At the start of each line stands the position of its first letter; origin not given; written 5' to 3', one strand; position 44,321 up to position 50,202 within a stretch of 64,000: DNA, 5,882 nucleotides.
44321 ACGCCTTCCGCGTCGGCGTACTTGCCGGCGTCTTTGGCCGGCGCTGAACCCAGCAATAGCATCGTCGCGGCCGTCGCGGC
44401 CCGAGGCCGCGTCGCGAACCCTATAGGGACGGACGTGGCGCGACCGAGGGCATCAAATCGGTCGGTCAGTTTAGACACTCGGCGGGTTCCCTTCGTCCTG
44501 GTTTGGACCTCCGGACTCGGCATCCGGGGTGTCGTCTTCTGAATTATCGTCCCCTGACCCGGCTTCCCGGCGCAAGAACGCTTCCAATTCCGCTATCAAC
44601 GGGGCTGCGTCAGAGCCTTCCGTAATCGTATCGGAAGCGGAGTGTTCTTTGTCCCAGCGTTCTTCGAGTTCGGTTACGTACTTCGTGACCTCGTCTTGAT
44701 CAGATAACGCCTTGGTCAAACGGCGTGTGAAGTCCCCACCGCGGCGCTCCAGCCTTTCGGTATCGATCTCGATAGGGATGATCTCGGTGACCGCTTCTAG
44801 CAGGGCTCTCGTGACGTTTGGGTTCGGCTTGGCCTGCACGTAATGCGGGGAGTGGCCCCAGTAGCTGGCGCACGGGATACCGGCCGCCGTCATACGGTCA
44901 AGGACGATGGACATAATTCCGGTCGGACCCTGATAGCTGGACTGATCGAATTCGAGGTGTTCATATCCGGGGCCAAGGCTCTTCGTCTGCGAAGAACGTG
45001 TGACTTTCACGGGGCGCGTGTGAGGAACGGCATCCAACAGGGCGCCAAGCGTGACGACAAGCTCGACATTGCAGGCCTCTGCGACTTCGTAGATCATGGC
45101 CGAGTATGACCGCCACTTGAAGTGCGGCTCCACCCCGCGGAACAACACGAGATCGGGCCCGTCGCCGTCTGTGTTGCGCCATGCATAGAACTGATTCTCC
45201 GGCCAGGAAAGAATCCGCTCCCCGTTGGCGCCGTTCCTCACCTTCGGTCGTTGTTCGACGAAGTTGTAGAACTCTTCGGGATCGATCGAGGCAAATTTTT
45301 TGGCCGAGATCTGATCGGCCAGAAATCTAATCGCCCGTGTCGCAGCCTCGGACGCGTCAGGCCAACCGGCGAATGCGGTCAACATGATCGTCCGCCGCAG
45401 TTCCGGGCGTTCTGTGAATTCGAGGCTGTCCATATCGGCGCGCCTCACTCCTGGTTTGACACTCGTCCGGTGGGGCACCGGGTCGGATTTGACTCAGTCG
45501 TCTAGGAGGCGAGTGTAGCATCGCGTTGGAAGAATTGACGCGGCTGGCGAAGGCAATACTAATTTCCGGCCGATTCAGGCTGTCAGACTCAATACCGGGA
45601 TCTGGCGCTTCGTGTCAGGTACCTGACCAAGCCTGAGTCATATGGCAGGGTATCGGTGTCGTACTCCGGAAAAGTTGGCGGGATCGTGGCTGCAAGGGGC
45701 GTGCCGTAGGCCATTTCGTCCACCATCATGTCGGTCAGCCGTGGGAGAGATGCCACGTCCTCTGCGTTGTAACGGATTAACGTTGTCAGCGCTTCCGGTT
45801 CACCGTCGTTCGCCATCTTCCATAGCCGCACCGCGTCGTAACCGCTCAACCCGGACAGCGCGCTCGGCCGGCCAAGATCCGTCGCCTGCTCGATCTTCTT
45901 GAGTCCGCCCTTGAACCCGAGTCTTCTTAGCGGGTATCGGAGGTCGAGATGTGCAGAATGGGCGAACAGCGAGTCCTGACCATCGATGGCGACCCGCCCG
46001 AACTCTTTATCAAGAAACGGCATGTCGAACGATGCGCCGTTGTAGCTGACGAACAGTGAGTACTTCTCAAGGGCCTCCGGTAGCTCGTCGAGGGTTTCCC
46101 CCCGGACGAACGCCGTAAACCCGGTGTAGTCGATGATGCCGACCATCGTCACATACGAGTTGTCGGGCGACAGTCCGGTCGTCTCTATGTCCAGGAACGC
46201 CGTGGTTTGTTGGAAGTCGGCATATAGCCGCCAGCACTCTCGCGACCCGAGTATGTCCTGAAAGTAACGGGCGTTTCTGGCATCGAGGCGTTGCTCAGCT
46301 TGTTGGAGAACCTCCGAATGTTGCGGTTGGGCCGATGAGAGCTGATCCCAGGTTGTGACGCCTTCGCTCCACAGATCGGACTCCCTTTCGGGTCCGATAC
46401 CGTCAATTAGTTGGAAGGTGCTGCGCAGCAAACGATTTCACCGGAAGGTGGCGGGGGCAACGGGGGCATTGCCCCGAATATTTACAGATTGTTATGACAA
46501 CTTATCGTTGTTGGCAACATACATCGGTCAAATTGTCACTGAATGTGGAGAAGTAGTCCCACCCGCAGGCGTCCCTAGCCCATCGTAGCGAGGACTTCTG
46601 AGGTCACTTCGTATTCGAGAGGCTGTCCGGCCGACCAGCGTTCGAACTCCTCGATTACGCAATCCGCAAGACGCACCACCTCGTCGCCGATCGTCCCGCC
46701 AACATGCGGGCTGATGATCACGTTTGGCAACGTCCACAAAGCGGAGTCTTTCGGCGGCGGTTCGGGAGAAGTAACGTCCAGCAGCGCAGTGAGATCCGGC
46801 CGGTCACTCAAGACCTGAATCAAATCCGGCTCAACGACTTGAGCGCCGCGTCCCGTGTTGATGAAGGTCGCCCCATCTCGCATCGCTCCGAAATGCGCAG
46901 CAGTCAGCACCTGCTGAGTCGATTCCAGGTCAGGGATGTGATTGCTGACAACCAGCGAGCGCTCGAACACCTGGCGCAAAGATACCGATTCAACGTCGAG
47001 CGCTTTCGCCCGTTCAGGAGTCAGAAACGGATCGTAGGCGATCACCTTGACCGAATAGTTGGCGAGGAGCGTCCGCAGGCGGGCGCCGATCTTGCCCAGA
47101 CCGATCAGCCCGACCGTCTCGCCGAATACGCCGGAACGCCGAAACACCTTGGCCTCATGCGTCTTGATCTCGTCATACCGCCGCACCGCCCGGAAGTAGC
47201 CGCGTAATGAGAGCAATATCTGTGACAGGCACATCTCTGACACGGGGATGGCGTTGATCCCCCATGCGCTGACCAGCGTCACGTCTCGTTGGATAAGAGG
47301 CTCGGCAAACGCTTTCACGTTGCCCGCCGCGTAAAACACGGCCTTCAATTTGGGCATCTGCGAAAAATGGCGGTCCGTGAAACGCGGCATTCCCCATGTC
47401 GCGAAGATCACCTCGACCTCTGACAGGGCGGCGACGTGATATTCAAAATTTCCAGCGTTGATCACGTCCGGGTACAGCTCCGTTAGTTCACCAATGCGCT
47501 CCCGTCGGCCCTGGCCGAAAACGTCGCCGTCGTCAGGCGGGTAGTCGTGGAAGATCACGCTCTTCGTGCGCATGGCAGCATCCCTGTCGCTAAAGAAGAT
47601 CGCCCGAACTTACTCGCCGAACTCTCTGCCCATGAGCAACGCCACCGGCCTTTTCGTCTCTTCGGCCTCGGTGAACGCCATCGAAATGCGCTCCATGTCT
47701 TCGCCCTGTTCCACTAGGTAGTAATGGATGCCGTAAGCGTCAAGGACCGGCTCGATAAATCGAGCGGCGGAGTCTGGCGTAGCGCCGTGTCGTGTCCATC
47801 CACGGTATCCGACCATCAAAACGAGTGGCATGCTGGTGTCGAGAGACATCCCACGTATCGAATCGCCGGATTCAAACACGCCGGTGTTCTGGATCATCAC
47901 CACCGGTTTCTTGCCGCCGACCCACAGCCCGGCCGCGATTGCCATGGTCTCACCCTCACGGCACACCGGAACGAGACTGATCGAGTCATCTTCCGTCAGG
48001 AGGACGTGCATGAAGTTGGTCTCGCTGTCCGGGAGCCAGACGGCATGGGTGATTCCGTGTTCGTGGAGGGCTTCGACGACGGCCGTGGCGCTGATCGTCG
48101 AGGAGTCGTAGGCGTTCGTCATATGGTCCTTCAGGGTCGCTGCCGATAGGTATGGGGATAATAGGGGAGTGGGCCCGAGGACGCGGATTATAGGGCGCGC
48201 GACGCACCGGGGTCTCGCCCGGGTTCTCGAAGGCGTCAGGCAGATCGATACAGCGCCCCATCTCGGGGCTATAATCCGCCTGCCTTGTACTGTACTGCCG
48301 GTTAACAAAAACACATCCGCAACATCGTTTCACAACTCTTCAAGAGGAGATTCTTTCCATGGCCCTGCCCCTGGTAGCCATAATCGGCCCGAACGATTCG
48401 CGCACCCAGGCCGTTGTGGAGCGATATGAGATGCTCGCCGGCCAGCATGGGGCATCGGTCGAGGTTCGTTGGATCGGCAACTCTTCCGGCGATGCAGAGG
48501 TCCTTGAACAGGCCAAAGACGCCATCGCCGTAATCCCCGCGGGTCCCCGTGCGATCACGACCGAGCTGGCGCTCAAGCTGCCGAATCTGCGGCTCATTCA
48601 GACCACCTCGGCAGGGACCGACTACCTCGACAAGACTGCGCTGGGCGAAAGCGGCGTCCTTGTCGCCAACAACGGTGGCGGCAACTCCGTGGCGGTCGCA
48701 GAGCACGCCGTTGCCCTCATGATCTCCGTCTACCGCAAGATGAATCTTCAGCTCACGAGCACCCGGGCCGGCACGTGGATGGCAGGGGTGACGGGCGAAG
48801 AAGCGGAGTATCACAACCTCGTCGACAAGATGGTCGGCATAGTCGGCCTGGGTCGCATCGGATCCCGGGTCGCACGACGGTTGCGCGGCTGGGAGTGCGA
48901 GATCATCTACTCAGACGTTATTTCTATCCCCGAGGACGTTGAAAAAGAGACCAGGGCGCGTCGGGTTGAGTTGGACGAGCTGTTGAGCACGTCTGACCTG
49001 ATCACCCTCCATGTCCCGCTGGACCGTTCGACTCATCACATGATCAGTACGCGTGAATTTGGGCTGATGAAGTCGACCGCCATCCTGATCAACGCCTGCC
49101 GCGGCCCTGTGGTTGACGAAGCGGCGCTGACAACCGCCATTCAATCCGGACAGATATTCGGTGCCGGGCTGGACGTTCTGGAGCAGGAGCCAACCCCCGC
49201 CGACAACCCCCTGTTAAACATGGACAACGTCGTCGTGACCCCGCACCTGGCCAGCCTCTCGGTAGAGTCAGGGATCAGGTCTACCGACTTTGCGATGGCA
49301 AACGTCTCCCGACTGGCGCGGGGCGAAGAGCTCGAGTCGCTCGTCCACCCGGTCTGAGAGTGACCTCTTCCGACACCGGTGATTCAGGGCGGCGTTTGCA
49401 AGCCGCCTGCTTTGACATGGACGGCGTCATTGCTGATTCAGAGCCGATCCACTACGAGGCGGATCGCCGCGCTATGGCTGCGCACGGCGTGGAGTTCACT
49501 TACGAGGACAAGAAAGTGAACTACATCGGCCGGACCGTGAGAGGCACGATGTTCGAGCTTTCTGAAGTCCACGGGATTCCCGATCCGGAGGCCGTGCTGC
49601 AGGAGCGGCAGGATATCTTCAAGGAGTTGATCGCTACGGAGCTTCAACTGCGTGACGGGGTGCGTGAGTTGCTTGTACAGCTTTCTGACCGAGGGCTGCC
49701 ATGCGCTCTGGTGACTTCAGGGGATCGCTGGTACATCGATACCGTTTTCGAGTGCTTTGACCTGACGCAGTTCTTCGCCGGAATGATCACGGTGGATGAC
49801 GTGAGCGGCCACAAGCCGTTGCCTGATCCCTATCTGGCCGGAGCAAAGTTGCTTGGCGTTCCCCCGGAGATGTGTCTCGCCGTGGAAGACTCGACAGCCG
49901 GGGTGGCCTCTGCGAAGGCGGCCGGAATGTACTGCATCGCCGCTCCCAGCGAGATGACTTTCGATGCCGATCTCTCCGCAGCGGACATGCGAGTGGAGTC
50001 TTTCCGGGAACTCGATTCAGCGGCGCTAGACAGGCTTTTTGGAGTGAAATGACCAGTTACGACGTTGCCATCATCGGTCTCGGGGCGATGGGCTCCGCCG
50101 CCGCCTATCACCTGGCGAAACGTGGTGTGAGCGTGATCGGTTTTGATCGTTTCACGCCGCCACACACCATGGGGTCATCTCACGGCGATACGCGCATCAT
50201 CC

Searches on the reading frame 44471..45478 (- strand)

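Call 37: search_protein_families(library=pfam, proteins=[window:44471-45478:-], max_evalue=0.00001)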
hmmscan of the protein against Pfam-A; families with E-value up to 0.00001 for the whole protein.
window:44471-45478:- (335 aa): 1 family
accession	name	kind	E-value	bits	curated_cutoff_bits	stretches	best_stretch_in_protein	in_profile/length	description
PF09754.15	PAC2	-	3.1e-48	164.9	25.8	1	35-255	1-212/215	PAC2 family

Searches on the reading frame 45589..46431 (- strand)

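Call 37: search_protein_families(library=pfam, proteins=[window:45589-46431:-], max_evalue=0.00001)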
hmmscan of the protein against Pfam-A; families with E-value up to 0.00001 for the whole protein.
window:45589-46431:- (280 aa): 1 family
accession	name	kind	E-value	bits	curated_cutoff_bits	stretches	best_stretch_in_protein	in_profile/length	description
PF13482.12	RNase_H_2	-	1e-31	110.5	22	1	78-236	1-164/165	RNase_H superfamily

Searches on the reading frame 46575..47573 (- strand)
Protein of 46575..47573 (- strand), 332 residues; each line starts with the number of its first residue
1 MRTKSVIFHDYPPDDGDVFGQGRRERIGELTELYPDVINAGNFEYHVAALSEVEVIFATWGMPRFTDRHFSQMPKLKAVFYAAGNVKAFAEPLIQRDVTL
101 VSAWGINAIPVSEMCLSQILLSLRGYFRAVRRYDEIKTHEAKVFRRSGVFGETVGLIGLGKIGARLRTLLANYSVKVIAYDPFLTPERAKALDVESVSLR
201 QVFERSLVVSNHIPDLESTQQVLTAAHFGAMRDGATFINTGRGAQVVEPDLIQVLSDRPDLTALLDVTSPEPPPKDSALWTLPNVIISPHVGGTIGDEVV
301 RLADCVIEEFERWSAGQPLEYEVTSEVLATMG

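Call 37: search_protein_families(library=pfam, proteins=[window:46575-47573:-], max_evalue=0.00001)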
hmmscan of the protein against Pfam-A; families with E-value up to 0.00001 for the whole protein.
window:46575-47573:- (332 aa): 1 family
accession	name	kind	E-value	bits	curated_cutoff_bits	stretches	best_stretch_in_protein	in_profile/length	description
PF02826.25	2-Hacid_dh_C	-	2.9e-43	147.7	25.1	1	118-292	3-178/178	D-isomer specific 2-hydroxyacid dehydrogenase, NAD binding domain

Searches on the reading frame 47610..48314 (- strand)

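Call 37: search_protein_families(library=pfam, proteins=[window:47610-48314:-], max_evalue=0.00001)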
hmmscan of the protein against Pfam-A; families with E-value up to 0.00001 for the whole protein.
window:47610-48314:- (234 aa): 1 family
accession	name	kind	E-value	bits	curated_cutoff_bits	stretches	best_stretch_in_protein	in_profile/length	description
PF02776.23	TPP_enzyme_N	-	6.9e-07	29.5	26.8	1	76-171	4-100/119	Thiamine pyrophosphate enzyme, N-terminal TPP binding domain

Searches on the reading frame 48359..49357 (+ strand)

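Call 37: search_protein_families(library=pfam, proteins=[window:48359-49357:+], max_evalue=0.00001)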
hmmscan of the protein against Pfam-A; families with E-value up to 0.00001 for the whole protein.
window:48359-49357:+ (332 aa): 2 families
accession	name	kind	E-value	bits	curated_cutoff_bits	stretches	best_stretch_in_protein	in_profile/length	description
PF02826.25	2-Hacid_dh_C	-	1.7e-59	200.6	25.1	1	118-298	1-178/178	D-isomer specific 2-hydroxyacid dehydrogenase, NAD binding domain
PF00389.36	2-Hacid_dh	-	7.2e-16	58.5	24.6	1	30-329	19-133/134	D-isomer specific 2-hydroxyacid dehydrogenase, catalytic domain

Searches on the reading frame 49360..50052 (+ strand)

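Call 37: search_protein_families(library=pfam, proteins=[window:49360-50052:+], max_evalue=0.00001)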
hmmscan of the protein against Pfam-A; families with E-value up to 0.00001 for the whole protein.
window:49360-50052:+ (230 aa): 2 families
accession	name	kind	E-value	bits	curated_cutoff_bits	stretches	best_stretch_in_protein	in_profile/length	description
PF13419.12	HAD_2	-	5e-31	108.6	23.8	1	18-194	3-177/178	Haloacid dehalogenase-like hydrolase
PF00702.32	Hydrolase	-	9.8e-26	91.8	26.4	1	14-189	2-191/191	haloacid dehalogenase-like hydrolase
